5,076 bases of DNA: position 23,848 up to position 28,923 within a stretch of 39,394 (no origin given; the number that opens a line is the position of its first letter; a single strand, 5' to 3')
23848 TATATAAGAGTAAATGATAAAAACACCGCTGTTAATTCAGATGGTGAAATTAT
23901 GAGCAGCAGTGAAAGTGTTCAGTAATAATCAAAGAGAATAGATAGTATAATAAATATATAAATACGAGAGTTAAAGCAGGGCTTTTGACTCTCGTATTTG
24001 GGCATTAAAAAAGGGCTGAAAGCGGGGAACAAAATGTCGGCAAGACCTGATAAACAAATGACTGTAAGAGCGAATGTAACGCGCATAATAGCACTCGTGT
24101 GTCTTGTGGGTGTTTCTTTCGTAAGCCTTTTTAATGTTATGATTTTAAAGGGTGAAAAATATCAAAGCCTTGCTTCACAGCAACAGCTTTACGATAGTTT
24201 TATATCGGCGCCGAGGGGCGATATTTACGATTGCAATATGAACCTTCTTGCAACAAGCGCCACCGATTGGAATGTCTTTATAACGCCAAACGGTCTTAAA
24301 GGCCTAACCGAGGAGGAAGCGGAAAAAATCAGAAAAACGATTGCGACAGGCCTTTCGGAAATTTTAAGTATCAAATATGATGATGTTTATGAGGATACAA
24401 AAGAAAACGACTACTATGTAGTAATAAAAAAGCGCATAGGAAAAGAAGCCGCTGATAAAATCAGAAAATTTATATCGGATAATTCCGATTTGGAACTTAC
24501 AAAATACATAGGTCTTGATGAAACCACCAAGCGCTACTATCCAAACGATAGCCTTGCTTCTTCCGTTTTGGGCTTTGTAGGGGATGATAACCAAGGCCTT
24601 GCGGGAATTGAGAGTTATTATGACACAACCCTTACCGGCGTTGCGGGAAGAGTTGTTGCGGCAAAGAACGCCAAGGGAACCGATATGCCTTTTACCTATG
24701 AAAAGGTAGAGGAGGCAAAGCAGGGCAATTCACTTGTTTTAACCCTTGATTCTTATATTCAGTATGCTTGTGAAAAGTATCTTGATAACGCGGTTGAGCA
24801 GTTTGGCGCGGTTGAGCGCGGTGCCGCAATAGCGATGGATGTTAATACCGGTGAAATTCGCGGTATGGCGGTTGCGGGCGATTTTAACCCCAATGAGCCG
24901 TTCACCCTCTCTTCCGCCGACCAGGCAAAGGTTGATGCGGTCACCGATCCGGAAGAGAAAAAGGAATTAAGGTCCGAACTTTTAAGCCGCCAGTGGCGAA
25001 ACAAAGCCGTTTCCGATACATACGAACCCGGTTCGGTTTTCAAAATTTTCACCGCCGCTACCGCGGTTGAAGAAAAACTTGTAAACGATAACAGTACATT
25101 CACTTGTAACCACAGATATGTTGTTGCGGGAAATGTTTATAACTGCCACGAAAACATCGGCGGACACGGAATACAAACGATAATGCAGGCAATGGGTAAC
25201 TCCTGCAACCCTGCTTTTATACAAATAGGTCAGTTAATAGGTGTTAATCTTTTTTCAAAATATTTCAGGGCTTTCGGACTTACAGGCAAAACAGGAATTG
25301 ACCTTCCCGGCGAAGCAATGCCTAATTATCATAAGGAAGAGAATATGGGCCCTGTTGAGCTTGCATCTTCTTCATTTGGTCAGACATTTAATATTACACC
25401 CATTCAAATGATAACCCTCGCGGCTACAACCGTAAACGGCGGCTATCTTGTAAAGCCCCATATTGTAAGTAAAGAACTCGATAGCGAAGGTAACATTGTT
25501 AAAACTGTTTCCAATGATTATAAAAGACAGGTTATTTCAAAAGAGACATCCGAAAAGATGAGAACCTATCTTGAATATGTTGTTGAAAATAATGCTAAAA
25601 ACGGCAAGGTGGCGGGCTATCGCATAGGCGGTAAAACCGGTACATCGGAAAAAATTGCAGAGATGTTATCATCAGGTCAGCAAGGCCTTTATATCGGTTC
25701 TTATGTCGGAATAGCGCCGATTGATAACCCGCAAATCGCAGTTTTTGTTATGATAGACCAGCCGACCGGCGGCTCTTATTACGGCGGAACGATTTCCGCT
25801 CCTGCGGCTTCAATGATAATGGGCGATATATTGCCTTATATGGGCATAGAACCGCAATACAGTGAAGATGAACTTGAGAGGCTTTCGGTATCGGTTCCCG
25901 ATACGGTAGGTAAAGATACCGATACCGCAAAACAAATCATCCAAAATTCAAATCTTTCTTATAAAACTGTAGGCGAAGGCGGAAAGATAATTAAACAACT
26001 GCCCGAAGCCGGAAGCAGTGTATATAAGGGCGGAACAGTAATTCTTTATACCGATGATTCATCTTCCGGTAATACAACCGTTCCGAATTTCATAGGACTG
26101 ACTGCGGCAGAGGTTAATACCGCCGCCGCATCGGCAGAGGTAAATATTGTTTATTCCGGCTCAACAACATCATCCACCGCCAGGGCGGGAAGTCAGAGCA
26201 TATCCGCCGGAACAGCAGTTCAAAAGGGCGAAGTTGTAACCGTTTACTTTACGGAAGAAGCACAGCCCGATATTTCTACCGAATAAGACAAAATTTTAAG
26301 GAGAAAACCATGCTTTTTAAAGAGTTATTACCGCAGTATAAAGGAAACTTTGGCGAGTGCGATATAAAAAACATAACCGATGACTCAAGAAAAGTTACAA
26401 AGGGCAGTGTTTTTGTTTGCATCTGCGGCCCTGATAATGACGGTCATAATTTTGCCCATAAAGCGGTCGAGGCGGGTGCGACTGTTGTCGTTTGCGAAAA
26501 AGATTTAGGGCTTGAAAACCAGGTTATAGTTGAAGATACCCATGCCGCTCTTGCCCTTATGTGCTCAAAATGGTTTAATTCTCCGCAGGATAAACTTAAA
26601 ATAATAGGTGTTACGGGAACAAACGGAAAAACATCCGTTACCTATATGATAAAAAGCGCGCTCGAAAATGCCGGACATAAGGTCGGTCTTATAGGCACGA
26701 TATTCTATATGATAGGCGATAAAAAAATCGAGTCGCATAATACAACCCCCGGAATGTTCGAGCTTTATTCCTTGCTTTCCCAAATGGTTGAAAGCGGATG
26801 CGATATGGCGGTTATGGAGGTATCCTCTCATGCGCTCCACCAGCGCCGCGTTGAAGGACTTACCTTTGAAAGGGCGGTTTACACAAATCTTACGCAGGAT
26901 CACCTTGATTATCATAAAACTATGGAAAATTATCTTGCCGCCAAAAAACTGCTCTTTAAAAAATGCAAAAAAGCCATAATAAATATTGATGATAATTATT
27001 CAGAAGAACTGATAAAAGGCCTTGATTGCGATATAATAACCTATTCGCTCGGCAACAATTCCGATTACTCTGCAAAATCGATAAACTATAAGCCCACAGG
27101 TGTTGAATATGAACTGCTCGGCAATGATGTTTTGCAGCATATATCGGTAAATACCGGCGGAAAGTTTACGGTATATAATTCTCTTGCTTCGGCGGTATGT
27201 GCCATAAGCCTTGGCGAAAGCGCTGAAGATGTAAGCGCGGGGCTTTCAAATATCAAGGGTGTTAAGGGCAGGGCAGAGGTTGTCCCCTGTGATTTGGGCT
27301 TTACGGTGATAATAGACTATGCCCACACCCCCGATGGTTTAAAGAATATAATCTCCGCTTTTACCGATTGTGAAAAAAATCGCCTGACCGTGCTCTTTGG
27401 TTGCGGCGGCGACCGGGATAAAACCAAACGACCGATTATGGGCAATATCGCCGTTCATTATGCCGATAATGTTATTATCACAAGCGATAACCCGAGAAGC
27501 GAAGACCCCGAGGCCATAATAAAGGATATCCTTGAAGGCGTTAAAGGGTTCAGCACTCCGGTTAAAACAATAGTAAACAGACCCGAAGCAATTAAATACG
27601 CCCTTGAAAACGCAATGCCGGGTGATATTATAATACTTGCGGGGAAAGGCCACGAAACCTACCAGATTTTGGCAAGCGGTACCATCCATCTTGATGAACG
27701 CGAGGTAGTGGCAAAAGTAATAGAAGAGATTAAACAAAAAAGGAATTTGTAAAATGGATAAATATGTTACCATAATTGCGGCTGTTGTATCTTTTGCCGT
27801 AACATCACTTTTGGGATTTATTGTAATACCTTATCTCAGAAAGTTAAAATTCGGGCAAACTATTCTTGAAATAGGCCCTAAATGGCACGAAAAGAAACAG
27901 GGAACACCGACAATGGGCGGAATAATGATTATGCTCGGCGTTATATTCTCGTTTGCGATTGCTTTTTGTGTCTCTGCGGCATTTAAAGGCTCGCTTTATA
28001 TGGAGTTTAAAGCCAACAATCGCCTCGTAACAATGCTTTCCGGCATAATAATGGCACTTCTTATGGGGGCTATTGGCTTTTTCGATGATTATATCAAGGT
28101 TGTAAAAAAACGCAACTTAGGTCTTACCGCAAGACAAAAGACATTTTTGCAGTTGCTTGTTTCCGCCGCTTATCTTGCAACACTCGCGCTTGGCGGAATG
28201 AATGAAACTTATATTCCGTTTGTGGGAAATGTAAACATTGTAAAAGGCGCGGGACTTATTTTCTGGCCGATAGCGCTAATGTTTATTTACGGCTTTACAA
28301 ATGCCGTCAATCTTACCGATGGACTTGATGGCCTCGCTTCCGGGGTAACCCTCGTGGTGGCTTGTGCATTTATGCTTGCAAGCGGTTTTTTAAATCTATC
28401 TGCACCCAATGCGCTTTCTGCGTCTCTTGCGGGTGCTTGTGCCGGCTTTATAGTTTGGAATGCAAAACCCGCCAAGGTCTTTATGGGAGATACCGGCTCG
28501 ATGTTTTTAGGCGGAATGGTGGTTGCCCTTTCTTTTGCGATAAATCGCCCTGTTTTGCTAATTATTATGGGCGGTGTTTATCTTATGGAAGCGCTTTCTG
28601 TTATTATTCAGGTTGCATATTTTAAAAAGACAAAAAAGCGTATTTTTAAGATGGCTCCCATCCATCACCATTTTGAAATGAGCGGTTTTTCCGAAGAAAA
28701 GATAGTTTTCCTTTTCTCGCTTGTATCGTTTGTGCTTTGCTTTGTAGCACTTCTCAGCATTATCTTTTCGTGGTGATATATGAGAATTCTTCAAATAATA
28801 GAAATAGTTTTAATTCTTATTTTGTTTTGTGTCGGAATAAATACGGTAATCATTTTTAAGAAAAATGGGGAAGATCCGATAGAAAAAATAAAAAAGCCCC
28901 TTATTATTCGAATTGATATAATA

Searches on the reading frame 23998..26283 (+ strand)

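Call 49: search_protein_families(library=pfam, proteins=[window:23998-26283:+], max_evalue=0.00001)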
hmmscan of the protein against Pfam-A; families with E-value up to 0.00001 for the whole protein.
window:23998-26283:+ (762 aa): 3 families
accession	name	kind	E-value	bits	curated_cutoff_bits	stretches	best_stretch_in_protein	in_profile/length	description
PF00905.27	Transpeptidase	-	5.1e-71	239.7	22.1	1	275-608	1-298/299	Penicillin binding protein transpeptidase domain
PF03717.20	PBP_dimer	-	9.7e-21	75.4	24.4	1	69-228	2-174/180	Penicillin-binding Protein dimerisation domain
PF03793.24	PASTA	-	1.6e-19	70.1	23.2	2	631-686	1-63/64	PASTA domain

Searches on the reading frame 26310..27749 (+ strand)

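Call 49: search_protein_families(library=pfam, proteins=[window:26310-27749:+], max_evalue=0.00001)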
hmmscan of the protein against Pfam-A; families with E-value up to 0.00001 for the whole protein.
window:26310-27749:+ (480 aa): 3 families
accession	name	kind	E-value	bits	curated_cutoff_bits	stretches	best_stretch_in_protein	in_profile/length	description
PF08245.18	Mur_ligase_M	-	1.4e-54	185.6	24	1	101-298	1-200/200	Mur ligase middle domain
PF02875.26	Mur_ligase_C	-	1.2e-32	113.8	28.4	1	320-447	1-127/127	Mur ligase, glutamate ligase domain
PF01225.30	Mur_ligase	-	1.3e-07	32.3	21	1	19-69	2-57/95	Mur ligase family, catalytic domain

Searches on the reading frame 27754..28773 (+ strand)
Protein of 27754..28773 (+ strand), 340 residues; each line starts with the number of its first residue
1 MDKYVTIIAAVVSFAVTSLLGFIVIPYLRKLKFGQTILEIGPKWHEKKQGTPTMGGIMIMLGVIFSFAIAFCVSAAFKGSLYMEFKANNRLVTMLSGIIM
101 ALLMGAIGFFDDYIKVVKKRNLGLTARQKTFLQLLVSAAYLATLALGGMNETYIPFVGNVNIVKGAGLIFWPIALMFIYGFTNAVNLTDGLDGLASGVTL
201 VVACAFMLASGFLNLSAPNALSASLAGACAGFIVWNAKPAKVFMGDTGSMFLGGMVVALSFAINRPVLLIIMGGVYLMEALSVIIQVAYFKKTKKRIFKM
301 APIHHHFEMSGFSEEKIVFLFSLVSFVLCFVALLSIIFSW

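Call 49: search_protein_families(library=pfam, proteins=[window:27754-28773:+], max_evalue=0.00001)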
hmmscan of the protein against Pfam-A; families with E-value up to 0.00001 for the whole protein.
window:27754-28773:+ (340 aa): 1 family
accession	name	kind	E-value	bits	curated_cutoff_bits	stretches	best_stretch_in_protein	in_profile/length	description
PF00953.26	Glycos_transf_4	-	1.5e-34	119.7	27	1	95-261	2-157/160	Glycosyl transferase family 4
